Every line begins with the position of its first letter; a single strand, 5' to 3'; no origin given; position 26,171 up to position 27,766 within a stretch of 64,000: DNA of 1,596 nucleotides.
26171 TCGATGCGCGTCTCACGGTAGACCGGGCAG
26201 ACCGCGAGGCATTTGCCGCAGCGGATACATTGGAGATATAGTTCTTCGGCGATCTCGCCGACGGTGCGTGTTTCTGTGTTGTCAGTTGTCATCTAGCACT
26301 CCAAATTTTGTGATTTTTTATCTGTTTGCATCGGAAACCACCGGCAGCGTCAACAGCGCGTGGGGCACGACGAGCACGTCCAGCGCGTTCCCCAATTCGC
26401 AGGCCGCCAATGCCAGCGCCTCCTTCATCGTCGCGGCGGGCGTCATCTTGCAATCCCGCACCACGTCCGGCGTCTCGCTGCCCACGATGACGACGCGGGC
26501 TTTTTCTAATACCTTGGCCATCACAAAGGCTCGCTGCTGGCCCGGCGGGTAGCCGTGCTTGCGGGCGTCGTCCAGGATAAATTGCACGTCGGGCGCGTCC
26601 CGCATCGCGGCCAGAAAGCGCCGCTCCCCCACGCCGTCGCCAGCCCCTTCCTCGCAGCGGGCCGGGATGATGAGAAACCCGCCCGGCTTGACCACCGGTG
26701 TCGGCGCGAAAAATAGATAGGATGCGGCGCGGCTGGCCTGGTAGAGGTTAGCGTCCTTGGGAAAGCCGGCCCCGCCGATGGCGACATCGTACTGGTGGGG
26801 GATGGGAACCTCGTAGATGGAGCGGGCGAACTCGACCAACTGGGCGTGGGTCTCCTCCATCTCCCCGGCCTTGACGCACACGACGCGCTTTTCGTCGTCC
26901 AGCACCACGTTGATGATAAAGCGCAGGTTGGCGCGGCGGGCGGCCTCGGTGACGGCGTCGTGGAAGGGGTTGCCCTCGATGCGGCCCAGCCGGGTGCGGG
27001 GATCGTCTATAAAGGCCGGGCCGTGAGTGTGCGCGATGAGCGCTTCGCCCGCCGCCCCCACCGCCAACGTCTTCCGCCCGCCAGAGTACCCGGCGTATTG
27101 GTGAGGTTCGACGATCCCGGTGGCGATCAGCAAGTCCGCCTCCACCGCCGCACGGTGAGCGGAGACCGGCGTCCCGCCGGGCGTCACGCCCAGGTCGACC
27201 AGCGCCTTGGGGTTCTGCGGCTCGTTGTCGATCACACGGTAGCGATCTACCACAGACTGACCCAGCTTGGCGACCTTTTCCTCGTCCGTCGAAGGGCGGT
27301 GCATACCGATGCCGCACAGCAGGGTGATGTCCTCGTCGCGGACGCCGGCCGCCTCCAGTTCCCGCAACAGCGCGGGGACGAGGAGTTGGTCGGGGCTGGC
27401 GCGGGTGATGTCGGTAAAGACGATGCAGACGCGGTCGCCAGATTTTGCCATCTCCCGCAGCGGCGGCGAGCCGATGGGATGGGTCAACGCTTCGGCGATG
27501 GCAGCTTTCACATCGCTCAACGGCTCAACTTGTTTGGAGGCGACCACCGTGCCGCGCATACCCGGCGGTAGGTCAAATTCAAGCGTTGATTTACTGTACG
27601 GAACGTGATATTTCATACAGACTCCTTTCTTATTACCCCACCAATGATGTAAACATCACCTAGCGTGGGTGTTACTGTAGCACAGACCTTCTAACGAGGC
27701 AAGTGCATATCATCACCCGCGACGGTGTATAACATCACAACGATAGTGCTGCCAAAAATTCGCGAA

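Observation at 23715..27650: LarA-like racemase co-operonic with GlcF/GlcD-like dehydrogenase subunits; LarB/C/E maturases absent from the window; palindromic operator upstream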

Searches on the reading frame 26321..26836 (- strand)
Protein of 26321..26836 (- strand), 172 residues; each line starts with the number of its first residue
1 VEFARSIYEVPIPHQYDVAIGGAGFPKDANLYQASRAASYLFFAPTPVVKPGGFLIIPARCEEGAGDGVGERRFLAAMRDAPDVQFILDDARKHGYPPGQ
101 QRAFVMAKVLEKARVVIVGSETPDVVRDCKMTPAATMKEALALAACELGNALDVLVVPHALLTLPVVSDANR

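Call 25: search_solved_structures(query=window:26321-26836:-, show_alignments=5, max_evalue=0.01)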
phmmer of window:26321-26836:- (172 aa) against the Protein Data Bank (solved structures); distinct sequences matched with E-value up to 0.01: 12.
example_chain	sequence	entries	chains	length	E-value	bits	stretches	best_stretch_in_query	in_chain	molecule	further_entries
9eia_A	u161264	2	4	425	3.5e-13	53.2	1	2-168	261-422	A broad-substrate spectrum lactate racemase A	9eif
9eid_A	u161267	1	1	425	3.8e-13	53.1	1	2-168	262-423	A broad-substrate spectrum lactate racemase A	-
2yjg_A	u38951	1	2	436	2.5e-12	50.4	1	18-161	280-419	LACTATE RACEMASE APOPROTEIN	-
6d6z_A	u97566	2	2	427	3.2e-11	46.8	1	5-170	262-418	Malate racemase Mar2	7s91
8q7r_U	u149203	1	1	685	1.1e-09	41.8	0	93-115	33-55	Ubiquitin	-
8pql_U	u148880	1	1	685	8.3e-09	38.9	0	93-115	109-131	Ubiquitin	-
8ezf_B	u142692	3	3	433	8.3e-09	38.9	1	3-162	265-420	Lactate racemase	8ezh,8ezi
5huq_A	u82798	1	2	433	8.3e-09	38.9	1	3-162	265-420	Lactate racemization operon protein LarA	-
6c1w_A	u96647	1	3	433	8.3e-09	38.9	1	3-162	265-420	Lactate racemase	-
8pql_E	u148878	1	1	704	1.1e-08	38.6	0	93-115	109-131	Polyubiquitin-C,Nucleotide exchange factor SIL1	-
5b83_A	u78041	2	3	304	0.00051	23.4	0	92-115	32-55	tetra ubiquitin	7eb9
7yui_A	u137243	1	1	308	0.00054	23.3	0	92-115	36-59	Polyubiquitin-C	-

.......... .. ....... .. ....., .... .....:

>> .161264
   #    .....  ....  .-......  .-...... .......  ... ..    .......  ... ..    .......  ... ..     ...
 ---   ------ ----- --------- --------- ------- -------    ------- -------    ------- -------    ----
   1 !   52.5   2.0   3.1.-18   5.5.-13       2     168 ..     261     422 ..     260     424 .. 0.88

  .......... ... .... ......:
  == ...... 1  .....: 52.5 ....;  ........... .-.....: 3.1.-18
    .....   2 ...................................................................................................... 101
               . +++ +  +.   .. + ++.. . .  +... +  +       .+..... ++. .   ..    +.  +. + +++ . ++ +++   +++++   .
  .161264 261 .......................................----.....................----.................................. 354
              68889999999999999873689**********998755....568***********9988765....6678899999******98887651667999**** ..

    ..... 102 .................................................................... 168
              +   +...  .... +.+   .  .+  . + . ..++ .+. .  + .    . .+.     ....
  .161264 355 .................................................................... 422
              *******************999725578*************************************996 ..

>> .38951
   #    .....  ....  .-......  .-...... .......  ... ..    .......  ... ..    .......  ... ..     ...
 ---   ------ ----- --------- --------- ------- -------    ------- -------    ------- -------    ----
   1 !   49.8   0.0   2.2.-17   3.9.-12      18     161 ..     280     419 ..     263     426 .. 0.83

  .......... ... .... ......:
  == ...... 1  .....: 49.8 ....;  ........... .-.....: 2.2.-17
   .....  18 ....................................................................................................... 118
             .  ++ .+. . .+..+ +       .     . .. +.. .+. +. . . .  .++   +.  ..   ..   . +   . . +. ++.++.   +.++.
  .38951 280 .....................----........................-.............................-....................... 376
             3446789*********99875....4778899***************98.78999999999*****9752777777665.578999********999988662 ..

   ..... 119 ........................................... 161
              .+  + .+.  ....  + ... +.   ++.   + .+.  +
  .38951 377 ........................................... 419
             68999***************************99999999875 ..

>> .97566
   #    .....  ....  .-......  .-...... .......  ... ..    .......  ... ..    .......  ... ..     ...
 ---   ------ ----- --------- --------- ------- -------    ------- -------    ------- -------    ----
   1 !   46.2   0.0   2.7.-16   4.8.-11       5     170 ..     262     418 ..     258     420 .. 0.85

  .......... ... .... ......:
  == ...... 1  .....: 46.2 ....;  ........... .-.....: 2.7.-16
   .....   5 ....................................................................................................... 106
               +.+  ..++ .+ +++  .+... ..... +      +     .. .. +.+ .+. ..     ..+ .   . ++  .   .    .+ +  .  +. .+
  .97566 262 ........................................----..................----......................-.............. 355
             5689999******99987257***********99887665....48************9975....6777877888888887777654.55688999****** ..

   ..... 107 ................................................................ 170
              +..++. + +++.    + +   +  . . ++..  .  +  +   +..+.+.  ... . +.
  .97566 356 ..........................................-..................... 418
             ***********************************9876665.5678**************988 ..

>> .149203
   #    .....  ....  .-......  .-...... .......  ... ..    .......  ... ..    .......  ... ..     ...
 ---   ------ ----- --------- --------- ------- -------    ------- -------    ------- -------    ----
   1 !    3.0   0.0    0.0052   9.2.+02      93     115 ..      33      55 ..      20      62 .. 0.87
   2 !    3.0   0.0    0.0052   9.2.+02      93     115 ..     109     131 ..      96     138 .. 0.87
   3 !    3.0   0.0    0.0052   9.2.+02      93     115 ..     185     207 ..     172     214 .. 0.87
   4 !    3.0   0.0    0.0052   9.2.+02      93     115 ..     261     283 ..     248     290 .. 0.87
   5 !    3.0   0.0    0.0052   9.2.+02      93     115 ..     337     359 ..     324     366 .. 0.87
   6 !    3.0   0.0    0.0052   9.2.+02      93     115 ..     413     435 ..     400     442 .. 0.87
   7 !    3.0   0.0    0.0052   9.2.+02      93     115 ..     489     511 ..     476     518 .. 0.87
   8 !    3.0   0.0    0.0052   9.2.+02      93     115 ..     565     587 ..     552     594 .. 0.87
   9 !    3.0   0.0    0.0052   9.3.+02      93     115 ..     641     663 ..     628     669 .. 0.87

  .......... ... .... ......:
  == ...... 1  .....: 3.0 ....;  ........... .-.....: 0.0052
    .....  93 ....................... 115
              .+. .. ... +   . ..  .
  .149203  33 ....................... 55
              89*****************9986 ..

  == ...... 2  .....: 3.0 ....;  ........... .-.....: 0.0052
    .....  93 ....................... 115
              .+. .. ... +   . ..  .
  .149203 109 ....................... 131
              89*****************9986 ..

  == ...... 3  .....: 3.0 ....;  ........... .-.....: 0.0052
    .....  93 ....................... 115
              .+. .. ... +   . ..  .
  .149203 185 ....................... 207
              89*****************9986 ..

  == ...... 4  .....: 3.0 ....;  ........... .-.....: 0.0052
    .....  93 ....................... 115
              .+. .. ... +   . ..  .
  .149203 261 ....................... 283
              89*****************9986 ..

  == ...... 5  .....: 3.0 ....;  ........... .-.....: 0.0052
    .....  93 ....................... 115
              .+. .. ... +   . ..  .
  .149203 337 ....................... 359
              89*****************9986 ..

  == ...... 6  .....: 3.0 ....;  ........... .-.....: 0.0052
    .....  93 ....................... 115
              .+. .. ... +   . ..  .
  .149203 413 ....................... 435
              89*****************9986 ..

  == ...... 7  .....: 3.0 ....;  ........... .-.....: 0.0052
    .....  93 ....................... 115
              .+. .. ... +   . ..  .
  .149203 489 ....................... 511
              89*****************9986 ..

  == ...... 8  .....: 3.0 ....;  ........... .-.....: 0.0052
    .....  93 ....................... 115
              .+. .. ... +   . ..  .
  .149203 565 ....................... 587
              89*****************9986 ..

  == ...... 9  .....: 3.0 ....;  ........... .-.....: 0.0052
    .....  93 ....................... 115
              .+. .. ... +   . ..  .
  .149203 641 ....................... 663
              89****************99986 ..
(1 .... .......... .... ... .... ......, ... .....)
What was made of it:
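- Closest known: Malate racemases Mar2/LarAH6. Same: A polar residue followed by a cationic one in helix alpha14: G-A-H-K-A in Mar2, G-Q-Q-R-A here (call 25).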

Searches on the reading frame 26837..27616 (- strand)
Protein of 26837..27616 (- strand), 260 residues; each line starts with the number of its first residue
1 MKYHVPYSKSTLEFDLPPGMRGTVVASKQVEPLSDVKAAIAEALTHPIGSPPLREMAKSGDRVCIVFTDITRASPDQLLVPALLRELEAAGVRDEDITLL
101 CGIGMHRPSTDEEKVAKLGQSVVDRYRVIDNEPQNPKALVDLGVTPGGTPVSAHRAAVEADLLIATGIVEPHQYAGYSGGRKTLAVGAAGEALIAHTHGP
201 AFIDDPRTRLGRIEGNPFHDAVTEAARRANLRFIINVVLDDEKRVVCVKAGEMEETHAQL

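Call 27: search_solved_structures(query=window:26837-27616:-, show_alignments=5, max_evalue=0.001)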
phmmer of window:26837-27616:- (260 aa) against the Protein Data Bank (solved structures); distinct sequences matched with E-value up to 0.001: 10.
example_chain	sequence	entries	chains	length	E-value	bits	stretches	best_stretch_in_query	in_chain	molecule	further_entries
9eid_A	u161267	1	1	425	7.4e-58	199.2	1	5-256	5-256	A broad-substrate spectrum lactate racemase A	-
9eia_A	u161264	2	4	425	8.6e-58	199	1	5-256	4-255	A broad-substrate spectrum lactate racemase A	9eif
2yjg_A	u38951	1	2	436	2.7e-46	161.3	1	4-258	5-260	LACTATE RACEMASE APOPROTEIN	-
8ezf_B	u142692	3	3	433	6e-46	160.2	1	5-257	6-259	Lactate racemase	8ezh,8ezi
6c1w_A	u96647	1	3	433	7.6e-46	159.9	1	5-257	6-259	Lactate racemase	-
5huq_A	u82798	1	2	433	7.7e-46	159.9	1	5-257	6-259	Lactate racemization operon protein LarA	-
6d6z_A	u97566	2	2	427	3.8e-43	151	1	6-257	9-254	Malate racemase Mar2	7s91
9q2u_A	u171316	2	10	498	2.5e-28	102.5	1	2-255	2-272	Lactate racemase A | LarA-like nickel-pincer nucleotide cofactor-utilizing enzyme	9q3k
9q3j_A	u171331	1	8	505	1.5e-25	93.4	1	2-255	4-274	DUF2088 domain-containing protein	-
4nar_A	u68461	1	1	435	8.4e-07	32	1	61-246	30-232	Putative uronate isomerase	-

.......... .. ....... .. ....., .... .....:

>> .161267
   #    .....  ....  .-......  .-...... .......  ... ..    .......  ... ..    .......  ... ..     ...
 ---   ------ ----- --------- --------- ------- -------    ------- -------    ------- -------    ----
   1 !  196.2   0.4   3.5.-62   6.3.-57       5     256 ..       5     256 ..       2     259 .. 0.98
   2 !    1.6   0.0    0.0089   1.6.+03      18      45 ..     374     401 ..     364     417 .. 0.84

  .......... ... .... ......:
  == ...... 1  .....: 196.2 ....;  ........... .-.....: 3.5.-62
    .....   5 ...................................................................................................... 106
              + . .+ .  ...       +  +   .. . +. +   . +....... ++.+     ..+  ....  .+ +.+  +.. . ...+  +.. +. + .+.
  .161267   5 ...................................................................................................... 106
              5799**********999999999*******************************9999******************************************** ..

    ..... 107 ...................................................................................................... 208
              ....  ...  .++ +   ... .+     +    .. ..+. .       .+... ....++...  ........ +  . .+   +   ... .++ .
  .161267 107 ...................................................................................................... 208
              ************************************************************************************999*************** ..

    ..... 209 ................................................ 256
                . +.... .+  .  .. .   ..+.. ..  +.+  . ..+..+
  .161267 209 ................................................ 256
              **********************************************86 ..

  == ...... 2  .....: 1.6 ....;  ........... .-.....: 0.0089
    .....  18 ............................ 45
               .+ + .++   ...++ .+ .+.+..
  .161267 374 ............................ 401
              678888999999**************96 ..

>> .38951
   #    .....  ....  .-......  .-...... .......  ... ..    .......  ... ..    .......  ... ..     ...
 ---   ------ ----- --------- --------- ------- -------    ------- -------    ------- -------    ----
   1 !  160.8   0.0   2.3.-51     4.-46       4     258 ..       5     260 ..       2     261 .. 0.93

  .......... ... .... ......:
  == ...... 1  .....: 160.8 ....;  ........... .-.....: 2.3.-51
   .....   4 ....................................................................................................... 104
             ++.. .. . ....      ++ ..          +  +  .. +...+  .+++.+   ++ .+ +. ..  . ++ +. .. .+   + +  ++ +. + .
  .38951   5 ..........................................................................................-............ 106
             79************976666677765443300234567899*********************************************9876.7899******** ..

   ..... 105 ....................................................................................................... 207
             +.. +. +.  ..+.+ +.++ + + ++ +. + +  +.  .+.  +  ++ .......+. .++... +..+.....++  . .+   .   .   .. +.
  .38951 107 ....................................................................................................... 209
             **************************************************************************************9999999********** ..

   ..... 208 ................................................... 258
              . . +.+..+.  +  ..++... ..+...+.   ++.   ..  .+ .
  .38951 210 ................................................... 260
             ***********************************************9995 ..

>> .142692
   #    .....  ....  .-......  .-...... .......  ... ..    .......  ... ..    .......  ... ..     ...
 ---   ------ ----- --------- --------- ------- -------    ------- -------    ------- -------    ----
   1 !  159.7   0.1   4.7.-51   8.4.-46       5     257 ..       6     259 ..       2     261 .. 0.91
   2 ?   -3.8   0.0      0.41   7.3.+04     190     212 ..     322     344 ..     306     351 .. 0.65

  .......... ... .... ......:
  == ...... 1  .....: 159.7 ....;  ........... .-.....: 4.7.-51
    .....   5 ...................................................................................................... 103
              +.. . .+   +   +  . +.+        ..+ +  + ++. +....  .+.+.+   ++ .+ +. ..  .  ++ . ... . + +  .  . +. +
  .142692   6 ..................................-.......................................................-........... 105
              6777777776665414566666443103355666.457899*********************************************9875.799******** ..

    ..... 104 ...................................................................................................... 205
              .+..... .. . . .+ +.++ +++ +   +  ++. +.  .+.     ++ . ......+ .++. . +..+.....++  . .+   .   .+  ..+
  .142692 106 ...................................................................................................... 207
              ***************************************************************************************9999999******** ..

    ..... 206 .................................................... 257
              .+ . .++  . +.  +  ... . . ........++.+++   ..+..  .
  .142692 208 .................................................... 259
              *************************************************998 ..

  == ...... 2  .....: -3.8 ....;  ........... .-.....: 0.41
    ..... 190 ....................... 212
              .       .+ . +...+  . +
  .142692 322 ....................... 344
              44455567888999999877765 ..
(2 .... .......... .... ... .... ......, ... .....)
